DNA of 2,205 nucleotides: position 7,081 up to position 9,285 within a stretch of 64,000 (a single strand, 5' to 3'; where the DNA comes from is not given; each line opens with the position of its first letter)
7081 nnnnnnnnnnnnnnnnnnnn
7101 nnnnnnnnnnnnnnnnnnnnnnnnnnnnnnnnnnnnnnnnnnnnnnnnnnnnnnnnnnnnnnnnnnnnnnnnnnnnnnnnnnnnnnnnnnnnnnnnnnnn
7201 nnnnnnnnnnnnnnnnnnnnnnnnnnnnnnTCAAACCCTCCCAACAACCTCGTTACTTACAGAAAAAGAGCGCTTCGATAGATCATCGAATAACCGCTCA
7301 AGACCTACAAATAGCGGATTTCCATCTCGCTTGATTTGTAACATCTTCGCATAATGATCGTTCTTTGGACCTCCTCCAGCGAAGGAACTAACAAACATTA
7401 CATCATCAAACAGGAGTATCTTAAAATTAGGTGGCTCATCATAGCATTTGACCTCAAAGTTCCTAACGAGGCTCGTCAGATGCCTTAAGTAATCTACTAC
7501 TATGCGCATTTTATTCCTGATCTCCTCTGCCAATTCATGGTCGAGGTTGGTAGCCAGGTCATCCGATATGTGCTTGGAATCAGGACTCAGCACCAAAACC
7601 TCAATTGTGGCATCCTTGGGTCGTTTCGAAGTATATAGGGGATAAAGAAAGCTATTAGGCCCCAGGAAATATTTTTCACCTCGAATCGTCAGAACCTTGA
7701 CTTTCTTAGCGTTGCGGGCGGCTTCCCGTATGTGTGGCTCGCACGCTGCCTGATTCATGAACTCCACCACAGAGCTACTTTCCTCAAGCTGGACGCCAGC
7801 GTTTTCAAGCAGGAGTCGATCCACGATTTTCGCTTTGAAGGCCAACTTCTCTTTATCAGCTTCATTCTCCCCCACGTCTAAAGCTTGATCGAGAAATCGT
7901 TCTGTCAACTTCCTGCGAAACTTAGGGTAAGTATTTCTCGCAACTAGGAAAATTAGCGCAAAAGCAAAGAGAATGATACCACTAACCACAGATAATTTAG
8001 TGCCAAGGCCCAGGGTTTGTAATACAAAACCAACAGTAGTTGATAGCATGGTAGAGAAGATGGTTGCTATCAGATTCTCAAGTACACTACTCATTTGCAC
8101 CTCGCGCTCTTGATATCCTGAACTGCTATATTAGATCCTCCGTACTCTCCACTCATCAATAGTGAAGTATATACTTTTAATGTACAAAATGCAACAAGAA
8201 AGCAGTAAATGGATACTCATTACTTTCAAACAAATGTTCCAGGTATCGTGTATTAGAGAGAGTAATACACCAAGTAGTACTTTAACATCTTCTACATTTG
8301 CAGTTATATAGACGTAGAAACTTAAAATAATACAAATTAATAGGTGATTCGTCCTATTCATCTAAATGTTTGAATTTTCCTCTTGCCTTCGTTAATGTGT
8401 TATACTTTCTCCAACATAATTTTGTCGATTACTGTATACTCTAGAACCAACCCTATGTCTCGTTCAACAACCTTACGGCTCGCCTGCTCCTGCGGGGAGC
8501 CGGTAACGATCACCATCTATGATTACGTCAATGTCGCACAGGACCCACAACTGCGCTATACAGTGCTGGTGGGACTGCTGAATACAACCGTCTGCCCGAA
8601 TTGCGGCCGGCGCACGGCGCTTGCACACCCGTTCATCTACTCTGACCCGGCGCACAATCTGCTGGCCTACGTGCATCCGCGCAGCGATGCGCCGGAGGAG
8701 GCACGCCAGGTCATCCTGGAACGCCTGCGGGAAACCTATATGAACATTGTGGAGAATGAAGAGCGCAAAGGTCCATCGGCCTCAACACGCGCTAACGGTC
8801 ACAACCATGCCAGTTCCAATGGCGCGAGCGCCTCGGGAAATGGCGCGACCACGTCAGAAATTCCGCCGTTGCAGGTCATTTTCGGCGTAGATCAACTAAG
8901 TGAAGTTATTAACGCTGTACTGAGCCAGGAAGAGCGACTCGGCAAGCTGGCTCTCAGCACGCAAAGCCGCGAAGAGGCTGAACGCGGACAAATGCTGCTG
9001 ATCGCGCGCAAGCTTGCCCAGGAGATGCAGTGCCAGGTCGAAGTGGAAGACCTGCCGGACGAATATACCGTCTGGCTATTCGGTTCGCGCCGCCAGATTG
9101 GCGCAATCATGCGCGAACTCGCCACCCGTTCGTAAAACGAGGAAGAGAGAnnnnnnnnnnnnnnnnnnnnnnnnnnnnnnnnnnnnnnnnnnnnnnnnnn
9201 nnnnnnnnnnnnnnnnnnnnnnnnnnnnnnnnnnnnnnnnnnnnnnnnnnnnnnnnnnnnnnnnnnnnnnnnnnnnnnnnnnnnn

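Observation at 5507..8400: AT-rich islet encoding a membrane protein translationally coupled to a short HD-Synth-TGS RSH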

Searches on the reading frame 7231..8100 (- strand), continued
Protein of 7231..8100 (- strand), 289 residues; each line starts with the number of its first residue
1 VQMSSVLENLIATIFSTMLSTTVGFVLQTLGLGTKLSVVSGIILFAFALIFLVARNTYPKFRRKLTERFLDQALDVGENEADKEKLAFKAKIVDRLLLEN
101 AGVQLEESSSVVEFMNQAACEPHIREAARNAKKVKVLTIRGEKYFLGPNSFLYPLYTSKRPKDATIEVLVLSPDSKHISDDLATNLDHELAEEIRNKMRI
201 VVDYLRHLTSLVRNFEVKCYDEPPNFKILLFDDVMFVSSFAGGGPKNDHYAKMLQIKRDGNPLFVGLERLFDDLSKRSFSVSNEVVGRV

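Call 96: list_cluster_members(proteins=[P0001, P0114])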
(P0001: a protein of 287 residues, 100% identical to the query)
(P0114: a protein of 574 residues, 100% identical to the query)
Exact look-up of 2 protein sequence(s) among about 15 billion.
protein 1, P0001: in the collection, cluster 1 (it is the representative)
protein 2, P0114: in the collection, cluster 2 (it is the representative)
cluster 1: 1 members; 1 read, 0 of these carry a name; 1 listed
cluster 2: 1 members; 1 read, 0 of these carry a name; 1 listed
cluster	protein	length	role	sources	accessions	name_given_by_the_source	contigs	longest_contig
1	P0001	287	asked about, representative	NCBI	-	-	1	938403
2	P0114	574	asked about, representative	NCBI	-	-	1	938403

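Call 105: fold_search(model_id=the predicted structure, library=pdb)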
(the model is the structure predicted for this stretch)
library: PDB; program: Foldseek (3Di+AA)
matches with E <= 10: 773; with E <= 0.001: 27
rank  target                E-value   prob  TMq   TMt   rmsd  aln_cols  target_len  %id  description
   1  5bpi_C                1.4e-08  1.00  0.37  0.41  12.1       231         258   15  Structure of TrmBL2, an archaeal chromatin protein, shows a novel mode of DNA binding. (released 2015-09-02)
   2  5bpd_C                2.7e-08  1.00  0.37  0.41  12.3       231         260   14  Structure of TrmBL2, an archaeal chromatin protein, shows a novel mode of DNA binding. (released 2015-09-02)
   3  5bpi_D                3.0e-08  1.00  0.34  0.38  12.8       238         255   15  Structure of TrmBL2, an archaeal chromatin protein, shows a novel mode of DNA binding. (released 2015-09-02)
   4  5bpd_D                1.9e-07  1.00  0.36  0.40  12.3       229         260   13  Structure of TrmBL2, an archaeal chromatin protein, shows a novel mode of DNA binding. (released 2015-09-02)
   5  5bpd_B                2.6e-07  1.00  0.34  0.37  18.2       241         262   13  Structure of TrmBL2, an archaeal chromatin protein, shows a novel mode of DNA binding. (released 2015-09-02)
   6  5bqt_A                1.3e-06  1.00  0.37  0.40  17.7       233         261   14  Structure of TrmBL2, an archaeal chromatin protein, shows a novel mode of DNA binding. (released 2015-09-02)
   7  5box_A                1.6e-06  1.00  0.37  0.40  17.8       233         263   14  Structure of TrmBL2, an archaeal chromatin protein, shows a novel mode of DNA binding. (released 2015-09-02)
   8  9fhs                  7.4e-06  1.00  0.38  0.31   5.7       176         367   12  Structure of the F13 protein of Vaccinia virus (F432 crystal form) (released 2025-03-12)
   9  5bqt_B                1.1e-05  1.00  0.33  0.37  17.3       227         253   14  Structure of TrmBL2, an archaeal chromatin protein, shows a novel mode of DNA binding. (released 2015-09-02)
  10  9fiz                  1.2e-05  1.00  0.37  0.30   6.0       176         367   11  Structure of the F13 protein (mutant A295E) of Vaccinia virus (released 2025-03-12)
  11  9fj0                  1.2e-05  1.00  0.39  0.32   7.1       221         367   12  Structure of the F13 protein (mutant G277C) of Vaccinia virus (released 2025-03-12)
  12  7clg_B                1.2e-05  1.00  0.38  0.16   8.1       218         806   11  Crystal structure of the ATP-dependent restriction endonuclease SauUSI (released 2021-01-20)
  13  9fhk_A                2.0e-05  1.00  0.37  0.31   6.1       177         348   13  Structure of the F13 protein of Vaccinia virus (P21 crystal form) (released 2025-03-12)
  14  9qqv                  2.1e-05  1.00  0.38  0.31   6.0       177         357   12  Structure of the F13 protein of Vaccinia virus in complex with G243-1720 (released 2025-12-24)
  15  9fhk_B                2.5e-05  1.00  0.38  0.32   5.9       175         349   12  Structure of the F13 protein of Vaccinia virus (P21 crystal form) (released 2025-03-12)
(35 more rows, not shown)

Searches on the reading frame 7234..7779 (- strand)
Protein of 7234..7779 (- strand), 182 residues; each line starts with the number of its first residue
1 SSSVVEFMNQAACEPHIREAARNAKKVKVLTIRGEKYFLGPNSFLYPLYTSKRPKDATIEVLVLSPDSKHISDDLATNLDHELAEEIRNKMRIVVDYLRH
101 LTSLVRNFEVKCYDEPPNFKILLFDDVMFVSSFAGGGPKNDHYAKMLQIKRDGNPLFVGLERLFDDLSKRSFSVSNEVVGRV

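Call 40: search_protein_families(library=pfam, alignment_id=A2, max_evalue=10)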
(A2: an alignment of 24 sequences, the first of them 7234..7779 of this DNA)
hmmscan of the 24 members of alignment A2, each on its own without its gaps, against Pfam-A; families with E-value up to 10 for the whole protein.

A. member 1, window:7234-7779:- (182 aa): 1 family
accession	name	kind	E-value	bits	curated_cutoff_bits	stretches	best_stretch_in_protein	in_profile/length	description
PF08350.17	FilR1_middle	-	0.16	12.4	27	1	106-137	70-101/128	Methanogenesis regulatory protein FilR1, middle domain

B. families by the number of members that match (of 24 scanned): 24 families
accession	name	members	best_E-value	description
PF08350.17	FilR1_middle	13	0.001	Methanogenesis regulatory protein FilR1, middle domain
PF19319.4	DUF5919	4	0.013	Domain of unknown function (DUF5919)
PF02387.20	IncFII_repA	1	0.0062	IncFII RepA protein family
PF10466.14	Inhibitor_I34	1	0.0068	Saccharopepsin inhibitor I34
PF17579.7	DUF5482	1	0.0093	Family of unknown function (DUF5482)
PF06335.17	DUF1054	1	0.011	Protein of unknown function (DUF1054)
PF12060.13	DUF3541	1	0.025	Domain of unknown function (DUF3541)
PF07614.16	DUF1577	1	0.033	Protein of unknown function (DUF1577)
PF14953.11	DUF4504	1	0.035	Domain of unknown function (DUF4504)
PF14275.11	DUF4362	1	0.035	Domain of unknown function (DUF4362)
PF13148.11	DUF3987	1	0.037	Protein of unknown function (DUF3987)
PF01719.23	Rep_OBD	1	0.04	Plasmid replication protein, origin binding domain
PF03883.20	H2O2_YaaD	1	0.045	Peroxide stress protein YaaA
PF09868.14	DUF2095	1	0.057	Uncharacterized protein conserved in archaea (DUF2095)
PF11673.13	DUF3269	1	0.072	Protein of unknown function (DUF3269)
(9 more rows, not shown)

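Call 46: search_protein_representatives(alignment_id=A2)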
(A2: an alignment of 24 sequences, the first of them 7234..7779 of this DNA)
Query: 24 sequences, 175 profile positions. Proteins with E-value up to 0.001 (for the whole library): 749; up to 1e-10: 171; up to 1e-30: 29. The best 150 are listed.
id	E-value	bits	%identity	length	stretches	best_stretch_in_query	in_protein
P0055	8.2e-79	279.5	-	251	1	2-174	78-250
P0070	2.5e-77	274.6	-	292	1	3-174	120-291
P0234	2.0e-76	271.7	-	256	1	3-173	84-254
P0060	7.0e-76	269.9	-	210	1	1-173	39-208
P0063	3.4e-73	261.2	-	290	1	2-174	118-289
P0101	7.2e-73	260.1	-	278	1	1-174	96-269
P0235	1.8e-72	258.8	-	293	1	3-175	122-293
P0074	5.0e-72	257.4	-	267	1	1-174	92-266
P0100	4.3e-71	254.3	-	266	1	3-173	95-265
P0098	5.8e-71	253.9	-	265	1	2-174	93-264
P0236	3.4e-68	244.9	-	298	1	3-173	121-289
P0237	1.4e-67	242.9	-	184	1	3-174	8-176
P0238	6.3e-67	240.8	-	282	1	3-173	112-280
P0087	7.2e-67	240.6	-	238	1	1-174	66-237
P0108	6.4e-66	237.5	-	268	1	3-174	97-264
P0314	2.3e-14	69.6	-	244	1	4-173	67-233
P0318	7.2e-14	68.0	-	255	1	9-171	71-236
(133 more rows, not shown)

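Call 48: search_protein_families(library=pfam, alignment_id=A3, max_evalue=0.001)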
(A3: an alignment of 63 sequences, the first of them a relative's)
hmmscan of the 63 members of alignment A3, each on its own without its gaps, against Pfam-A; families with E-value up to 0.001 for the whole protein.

A. member 1, P0255 (272 aa): 0 families

B. families by the number of members that match (of 63 scanned): 13 families
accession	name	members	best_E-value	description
PF00293.34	NUDIX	10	1.9e-14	NUDIX domain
PF19319.4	DUF5919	8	1.1e-05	Domain of unknown function (DUF5919)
PF10137.14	CAP12-PCTIR_TIR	6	4.1e-29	CAP12/Pycsar effector protein, TIR domain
PF01966.28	HD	3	8.6e-16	HD domain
PF13676.11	TIR_2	2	1e-16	TIR domain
PF01048.26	PNP_UDP_1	1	3.4e-17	Phosphorylase superfamily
PF00211.25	Guanylate_cyc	1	7.1e-13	Adenylate and Guanylate cyclase catalytic domain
PF19960.5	EAD7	1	5.2e-11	Effector-associated domain 7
PF01381.28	HTH_3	1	1.8e-10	Helix-turn-helix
PF13560.12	HTH_31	1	4.8e-10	Helix-turn-helix domain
PF01928.26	CYTH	1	4e-07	CYTH domain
PF01582.25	TIR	1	7.7e-07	TIR domain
PF12844.13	HTH_19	1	0.00081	Helix-turn-helix domain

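Call 49: search_protein_families(library=padloc, alignment_id=A3, max_evalue=0.001)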
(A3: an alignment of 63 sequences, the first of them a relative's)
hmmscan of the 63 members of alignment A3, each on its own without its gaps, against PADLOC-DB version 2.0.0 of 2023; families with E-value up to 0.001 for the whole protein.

A. member 1, P0255 (272 aa): 0 families

B. families by the number of members that match (of 63 scanned): 34 families (the first 25 are shown)
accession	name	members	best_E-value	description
PDLC00731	Effector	5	2.6e-44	TIR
PDLC00732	Effector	5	1.7e-40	TIR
PDLC00729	Effector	5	3.3e-36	TIR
PDLC02371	PycTIR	5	1.8e-34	-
PDLC05005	PDC-S35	5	5.6e-20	-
PDLC05007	PDC-S35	5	1.4e-17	-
PDLC05004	PDC-S35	5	7.6e-17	-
PDLC05003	PDC-S35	5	7.9e-14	-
PDLC05006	PDC-S35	5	8.1e-11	-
PDLC04899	PDC-S07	5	6.7e-09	-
PDLC04726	PDC-M60C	2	3.7e-17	-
PDLC02012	SAVED5--SAVED_TIR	2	2.7e-10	-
PDLC00940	Cas3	2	4.6e-07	CRISPR-associated endonuclease Cas3-HD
PDLC01254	Cas3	2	5.1e-06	CAS-I; effector_G3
PDLC01766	Cas3c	2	6.3e-06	-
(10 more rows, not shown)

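Call 59: find_encoding_contigs(protein=P0314, flank=7000, max_places=2)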
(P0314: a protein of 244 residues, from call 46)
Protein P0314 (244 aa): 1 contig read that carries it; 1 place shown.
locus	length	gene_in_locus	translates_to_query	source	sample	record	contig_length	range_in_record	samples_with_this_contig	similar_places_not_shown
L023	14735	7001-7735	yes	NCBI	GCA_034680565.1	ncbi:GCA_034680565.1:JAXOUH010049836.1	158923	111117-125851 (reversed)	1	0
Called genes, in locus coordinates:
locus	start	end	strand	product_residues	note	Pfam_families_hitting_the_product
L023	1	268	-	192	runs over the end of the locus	PF13482:RNase_H_2, PF10108:DNA_pol_B_exo2 (faint)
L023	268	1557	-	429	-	PF13393:tRNA-synt_His, PF00587:tRNA-synt_2b, PF03129:HGTP_anticodon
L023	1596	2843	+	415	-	PF01541:GIY-YIG (weak), PF27096:UvrC_M, PF02151:UVR (weak), PF08459:UvrC_RNaseH_dom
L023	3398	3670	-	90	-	-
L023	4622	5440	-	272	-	-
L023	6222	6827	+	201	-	PF00300:His_Phos_1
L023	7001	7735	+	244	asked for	-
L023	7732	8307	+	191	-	PF01928:CYTH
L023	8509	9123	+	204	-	-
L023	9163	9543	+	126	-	-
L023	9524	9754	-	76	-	-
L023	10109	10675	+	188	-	-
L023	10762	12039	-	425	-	PF13304:AAA_21 (weak)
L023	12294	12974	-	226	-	-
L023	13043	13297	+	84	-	-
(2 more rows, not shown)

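Call 60: find_encoding_contigs(protein=P0318, flank=7000, max_places=3)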
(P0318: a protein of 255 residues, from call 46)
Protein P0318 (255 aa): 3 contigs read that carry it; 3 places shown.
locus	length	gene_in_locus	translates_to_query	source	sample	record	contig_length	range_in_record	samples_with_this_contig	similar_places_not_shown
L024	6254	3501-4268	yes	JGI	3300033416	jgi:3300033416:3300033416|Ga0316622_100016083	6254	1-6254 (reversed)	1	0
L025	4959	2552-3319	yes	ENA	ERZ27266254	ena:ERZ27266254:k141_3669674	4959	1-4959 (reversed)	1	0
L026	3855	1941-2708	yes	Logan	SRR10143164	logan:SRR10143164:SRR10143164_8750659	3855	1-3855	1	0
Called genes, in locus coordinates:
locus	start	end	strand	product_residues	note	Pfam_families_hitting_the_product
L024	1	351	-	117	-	?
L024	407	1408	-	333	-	PF01370:Epimerase, PF13460:NAD_binding_10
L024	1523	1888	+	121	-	-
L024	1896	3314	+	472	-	PF01582:TIR, PF13676:TIR_2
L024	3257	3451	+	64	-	-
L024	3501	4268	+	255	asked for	PF19319:DUF5919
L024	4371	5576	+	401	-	PF02896:PEP-utilizers_C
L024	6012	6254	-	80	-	?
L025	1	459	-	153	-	?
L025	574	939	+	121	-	-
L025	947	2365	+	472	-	PF01582:TIR, PF13676:TIR_2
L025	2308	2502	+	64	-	-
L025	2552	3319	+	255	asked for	PF19319:DUF5919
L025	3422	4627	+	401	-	PF02896:PEP-utilizers_C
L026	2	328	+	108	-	?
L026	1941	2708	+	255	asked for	PF19319:DUF5919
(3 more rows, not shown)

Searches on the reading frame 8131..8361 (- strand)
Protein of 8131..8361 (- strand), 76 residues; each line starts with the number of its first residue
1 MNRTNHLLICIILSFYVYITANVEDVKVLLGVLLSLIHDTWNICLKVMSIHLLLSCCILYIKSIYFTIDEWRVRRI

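Call 4: search_protein_families(library=pfam, proteins=[window:8131-8361:-], max_evalue=0.01)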
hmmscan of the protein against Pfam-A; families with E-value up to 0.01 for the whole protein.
window:8131-8361:- (76 aa): 0 families

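Call 5: search_protein_families(library=ncbifam, proteins=[window:8131-8361:-], max_evalue=0.1)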
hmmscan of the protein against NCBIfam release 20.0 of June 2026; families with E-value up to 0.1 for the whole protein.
window:8131-8361:- (76 aa): 0 families

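Call 6: search_protein_families(library=padloc, proteins=[window:8131-8361:-], max_evalue=0.1)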
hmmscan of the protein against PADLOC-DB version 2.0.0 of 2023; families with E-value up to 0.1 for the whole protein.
window:8131-8361:- (76 aa): 0 families

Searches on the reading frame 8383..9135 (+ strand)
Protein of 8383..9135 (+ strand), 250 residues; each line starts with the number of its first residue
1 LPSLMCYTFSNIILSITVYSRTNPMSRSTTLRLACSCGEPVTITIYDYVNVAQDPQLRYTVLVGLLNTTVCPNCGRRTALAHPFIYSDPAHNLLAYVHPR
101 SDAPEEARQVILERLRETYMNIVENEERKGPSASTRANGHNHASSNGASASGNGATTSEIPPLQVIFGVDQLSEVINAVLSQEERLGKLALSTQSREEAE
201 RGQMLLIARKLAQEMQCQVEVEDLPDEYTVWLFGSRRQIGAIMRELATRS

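Call 4: search_protein_families(library=pfam, proteins=[window:8383-9135:+], max_evalue=0.01)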
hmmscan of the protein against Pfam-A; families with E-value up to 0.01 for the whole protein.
window:8383-9135:+ (250 aa): 2 families
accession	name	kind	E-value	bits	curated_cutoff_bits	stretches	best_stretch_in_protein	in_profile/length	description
PF14353.12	CpXC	-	6.2e-17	62.2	25.4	1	34-112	2-77/121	CpXC protein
PF04135.18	Nop10p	-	0.0085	16.6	27.2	0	69-87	18-36/52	Nucleolar RNA-binding protein, Nop10p family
